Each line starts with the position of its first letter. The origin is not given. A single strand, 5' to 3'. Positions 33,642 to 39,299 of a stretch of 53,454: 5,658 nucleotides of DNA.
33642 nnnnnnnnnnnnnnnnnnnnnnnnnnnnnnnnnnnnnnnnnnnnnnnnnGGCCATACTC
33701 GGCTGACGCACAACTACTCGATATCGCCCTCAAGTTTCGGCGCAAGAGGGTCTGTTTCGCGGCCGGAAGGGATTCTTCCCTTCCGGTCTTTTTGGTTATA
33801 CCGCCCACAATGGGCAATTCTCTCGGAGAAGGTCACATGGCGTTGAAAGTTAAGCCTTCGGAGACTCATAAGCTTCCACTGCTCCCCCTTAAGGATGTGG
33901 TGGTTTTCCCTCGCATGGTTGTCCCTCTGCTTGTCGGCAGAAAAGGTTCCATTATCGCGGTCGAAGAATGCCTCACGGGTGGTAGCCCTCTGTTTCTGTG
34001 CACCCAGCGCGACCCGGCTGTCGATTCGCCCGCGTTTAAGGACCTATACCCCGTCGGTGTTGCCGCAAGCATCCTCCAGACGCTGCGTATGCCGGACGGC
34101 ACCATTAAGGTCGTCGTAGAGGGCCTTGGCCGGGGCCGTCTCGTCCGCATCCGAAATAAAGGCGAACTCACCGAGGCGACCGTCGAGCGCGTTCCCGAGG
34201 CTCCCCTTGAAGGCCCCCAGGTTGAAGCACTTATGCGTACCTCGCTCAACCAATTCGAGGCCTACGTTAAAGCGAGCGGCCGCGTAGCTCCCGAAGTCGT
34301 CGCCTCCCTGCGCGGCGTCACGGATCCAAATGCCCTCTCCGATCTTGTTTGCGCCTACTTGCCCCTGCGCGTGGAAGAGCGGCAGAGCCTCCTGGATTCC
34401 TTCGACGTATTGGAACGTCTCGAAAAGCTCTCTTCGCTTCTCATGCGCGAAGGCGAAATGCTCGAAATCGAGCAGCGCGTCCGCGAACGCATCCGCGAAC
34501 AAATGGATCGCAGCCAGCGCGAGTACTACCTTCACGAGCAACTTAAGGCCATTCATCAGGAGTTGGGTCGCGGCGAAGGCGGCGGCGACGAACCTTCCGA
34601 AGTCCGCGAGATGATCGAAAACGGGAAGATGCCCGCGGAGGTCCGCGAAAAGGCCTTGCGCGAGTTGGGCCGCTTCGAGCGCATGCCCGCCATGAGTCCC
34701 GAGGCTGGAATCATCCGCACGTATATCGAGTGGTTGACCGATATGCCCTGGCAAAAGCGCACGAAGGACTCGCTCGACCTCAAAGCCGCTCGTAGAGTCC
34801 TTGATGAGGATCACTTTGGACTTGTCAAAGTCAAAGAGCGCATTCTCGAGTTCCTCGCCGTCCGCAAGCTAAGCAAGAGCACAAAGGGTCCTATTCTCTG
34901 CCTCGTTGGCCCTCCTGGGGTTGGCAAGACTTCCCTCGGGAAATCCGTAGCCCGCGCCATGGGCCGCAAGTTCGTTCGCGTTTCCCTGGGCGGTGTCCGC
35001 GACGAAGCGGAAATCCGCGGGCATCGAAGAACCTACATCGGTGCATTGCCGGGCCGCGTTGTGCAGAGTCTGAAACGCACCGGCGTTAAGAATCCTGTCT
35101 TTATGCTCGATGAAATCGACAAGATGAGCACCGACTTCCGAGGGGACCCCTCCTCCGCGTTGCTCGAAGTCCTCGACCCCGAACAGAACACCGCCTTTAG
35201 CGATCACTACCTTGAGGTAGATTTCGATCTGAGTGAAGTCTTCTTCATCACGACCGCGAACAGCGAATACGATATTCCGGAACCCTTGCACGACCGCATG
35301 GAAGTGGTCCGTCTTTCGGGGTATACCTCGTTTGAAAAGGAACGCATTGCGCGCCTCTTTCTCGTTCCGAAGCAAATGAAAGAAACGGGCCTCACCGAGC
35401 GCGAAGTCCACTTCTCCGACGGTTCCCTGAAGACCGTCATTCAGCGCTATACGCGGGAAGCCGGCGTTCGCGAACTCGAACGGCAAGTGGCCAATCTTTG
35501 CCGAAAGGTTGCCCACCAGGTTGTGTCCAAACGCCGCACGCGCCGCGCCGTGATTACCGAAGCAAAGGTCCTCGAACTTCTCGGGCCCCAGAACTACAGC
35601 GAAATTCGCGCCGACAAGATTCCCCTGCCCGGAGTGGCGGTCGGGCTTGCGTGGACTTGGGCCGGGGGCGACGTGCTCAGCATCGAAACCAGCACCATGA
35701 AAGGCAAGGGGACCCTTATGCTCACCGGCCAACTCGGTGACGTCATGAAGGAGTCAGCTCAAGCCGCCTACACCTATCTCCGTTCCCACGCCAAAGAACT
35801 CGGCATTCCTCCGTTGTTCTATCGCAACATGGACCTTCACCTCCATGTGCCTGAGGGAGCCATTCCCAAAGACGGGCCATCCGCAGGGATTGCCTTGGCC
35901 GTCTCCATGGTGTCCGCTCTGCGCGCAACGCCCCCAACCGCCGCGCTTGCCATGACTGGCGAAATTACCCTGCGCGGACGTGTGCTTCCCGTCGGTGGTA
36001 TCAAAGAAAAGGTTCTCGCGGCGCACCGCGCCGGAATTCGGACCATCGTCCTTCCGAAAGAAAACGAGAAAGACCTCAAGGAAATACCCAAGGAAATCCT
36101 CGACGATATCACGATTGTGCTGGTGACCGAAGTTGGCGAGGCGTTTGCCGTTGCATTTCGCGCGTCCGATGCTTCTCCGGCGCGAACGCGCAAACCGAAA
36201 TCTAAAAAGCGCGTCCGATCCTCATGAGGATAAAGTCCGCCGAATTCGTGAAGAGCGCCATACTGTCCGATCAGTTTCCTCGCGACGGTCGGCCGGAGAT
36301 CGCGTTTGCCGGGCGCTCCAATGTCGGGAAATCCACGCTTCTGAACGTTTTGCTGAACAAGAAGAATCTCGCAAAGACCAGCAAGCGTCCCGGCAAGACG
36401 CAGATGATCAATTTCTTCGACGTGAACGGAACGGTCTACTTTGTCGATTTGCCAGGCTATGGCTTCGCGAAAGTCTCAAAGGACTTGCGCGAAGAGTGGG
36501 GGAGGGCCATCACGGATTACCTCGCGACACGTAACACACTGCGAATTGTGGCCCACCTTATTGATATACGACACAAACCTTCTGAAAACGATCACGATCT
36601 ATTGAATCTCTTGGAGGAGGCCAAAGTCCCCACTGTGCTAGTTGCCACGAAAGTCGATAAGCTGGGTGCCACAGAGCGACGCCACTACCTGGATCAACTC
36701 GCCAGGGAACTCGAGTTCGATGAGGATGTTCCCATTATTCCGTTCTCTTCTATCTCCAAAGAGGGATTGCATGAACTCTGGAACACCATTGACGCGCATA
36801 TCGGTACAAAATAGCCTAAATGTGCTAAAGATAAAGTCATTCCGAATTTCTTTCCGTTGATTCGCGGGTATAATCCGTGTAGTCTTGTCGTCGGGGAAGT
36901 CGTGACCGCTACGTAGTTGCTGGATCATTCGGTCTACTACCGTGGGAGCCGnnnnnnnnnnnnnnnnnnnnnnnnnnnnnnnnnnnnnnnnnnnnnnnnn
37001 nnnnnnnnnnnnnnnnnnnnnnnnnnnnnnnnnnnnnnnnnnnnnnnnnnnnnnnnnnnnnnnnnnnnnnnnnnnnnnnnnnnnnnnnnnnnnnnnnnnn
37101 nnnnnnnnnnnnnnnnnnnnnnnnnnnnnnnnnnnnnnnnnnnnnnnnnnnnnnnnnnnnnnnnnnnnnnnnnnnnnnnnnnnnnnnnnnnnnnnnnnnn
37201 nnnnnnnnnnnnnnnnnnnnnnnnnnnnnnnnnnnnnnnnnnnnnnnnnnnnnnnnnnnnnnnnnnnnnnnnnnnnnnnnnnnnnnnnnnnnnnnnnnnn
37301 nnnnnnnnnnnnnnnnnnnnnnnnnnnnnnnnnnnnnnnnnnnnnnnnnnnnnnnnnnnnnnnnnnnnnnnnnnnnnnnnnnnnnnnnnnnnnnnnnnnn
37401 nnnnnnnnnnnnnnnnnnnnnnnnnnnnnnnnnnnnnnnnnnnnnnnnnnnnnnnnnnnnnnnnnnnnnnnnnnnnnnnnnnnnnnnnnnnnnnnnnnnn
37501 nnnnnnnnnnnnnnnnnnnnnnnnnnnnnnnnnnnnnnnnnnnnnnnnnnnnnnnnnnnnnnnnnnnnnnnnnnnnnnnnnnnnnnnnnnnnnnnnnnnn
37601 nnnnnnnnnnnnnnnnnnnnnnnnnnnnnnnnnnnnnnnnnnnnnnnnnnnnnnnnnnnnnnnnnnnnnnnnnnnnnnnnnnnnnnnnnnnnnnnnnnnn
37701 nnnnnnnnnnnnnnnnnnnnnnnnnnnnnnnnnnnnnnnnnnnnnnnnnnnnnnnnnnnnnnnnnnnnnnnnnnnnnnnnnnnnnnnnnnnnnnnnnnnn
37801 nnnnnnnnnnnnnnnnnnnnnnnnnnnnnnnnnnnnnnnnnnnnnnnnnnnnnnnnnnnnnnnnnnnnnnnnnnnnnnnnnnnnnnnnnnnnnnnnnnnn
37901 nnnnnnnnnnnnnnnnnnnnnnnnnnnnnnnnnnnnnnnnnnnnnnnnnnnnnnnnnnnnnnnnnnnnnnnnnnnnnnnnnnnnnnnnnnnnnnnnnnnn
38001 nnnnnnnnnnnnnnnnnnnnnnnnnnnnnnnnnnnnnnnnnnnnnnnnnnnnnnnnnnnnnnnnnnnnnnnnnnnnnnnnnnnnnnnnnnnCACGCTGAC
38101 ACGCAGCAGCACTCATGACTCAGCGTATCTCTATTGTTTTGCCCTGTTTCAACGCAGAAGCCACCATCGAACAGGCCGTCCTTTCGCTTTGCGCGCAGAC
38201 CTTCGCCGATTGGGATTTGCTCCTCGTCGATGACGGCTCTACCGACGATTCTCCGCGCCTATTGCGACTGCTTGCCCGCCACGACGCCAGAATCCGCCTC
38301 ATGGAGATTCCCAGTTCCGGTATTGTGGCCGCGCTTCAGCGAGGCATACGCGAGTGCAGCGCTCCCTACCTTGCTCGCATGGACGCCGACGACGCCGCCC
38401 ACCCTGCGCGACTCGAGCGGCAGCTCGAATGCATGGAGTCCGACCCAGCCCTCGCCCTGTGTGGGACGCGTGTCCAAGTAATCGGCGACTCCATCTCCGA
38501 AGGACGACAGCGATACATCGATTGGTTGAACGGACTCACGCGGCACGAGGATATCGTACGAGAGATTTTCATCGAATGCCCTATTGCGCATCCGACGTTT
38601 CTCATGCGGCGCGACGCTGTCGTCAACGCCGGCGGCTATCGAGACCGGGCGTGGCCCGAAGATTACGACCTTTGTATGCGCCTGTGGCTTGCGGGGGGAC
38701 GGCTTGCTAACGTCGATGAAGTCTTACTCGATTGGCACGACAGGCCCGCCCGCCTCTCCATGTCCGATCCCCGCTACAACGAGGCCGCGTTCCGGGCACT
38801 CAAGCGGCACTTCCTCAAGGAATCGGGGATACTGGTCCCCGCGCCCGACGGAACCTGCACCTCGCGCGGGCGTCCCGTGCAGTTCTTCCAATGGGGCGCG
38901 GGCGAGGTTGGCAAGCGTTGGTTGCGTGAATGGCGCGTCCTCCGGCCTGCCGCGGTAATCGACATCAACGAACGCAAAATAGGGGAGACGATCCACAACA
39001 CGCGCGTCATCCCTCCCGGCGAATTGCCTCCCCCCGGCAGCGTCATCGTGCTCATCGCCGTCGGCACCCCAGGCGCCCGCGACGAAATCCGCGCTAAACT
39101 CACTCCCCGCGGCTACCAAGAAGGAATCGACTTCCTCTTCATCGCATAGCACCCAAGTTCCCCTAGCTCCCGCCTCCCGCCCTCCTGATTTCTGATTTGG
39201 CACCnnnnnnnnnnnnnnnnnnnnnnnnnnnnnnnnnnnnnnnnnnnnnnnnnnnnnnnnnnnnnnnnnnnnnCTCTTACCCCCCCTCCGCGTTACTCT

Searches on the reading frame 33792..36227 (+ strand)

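Call 51: search_protein_families(library=pfam, proteins=[window:33792-36227:+], max_evalue=0.001)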
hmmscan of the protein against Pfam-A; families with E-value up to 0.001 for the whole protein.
window:33792-36227:+ (811 aa): 8 families
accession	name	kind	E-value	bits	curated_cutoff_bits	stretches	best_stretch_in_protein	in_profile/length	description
PF05362.19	Lon_C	-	2.2e-83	279.3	21.1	1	588-789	2-203/205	Lon protease (S16) C-terminal proteolytic domain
PF02190.22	LON_substr_bdg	-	2.1e-50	171.9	28.7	1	27-218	1-199/200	ATP-dependent protease La (LON) substrate-binding domain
PF00004.35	AAA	-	2.1e-23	83.6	21.2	1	369-507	1-127/131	ATPase family associated with various cellular activities (AAA)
PF22667.2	Lon_lid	-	1.7e-20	72.8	27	1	530-582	1-53/57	Lon protease AAA+ ATPase lid domain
PF07728.20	AAA_5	-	9.2e-09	35.9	22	1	369-502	2-138/139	AAA domain (dynein-related subfamily)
PF13541.12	ChlI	-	1.1e-07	32.2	27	1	687-758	50-121/121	Subunit ChlI of Mg-chelatase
PF13401.12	AAA_22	-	3.6e-05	24.5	27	0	367-447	6-98/130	AAA domain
PF13191.12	AAA_16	-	7.7e-05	23.7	32.6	1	360-427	19-82/167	AAA ATPase domain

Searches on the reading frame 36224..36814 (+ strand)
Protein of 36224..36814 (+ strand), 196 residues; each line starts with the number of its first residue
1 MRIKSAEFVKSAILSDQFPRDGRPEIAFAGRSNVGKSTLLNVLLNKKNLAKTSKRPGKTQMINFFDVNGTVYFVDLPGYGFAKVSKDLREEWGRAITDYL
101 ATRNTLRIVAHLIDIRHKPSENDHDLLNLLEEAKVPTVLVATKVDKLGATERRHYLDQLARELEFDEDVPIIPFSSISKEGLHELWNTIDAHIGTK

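Call 51: search_protein_families(library=pfam, proteins=[window:36224-36814:+], max_evalue=0.001)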
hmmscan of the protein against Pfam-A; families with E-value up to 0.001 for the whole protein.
window:36224-36814:+ (196 aa): 6 families
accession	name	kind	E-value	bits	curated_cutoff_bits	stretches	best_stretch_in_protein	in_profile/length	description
PF01926.29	MMR_HSR1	-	1.6e-22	80.2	21.9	1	25-143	1-113/113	50S ribosome-binding GTPase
PF02421.24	FeoB_N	-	1.4e-10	41.3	27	1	25-188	2-155/156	Ferrous iron transport protein B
PF00009.33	GTP_EFTU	-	1.5e-09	38.2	26.5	1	111-193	98-186/188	Elongation factor Tu GTP binding domain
PF03193.22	RsgA_GTPase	-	7.9e-08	32.7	30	1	26-78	109-167/174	RsgA GTPase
PF00350.29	Dynamin_N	-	0.00026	21.5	27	0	26-50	1-25/168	Dynamin family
PF00025.27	Arf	-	0.00051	20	22.3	0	17-189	8-170/174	ADP-ribosylation factor family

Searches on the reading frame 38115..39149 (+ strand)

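Call 4: search_protein_families(library=pfam, proteins=[window:38115-39149:+], max_evalue=0.01)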
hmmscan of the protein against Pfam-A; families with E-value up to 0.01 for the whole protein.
window:38115-39149:+ (344 aa): 4 families
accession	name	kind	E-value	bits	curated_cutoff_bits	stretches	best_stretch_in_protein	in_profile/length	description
PF00535.33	Glycos_transf_2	-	3.1e-31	109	23.3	1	6-169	1-163/168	Glycosyl transferase family 2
PF13641.12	Glyco_tranf_2_3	-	1.2e-10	42.2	27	1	4-227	2-222/230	Glycosyltransferase like family 2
PF10111.15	Glyco_tranf_2_2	-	1.2e-08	35.3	27.3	1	6-203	1-212/276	Glycosyltransferase like family 2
PF13632.12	Glyco_trans_2_3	-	1.1e-05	25.8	27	1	89-203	5-119/198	Glycosyl transferase family group 2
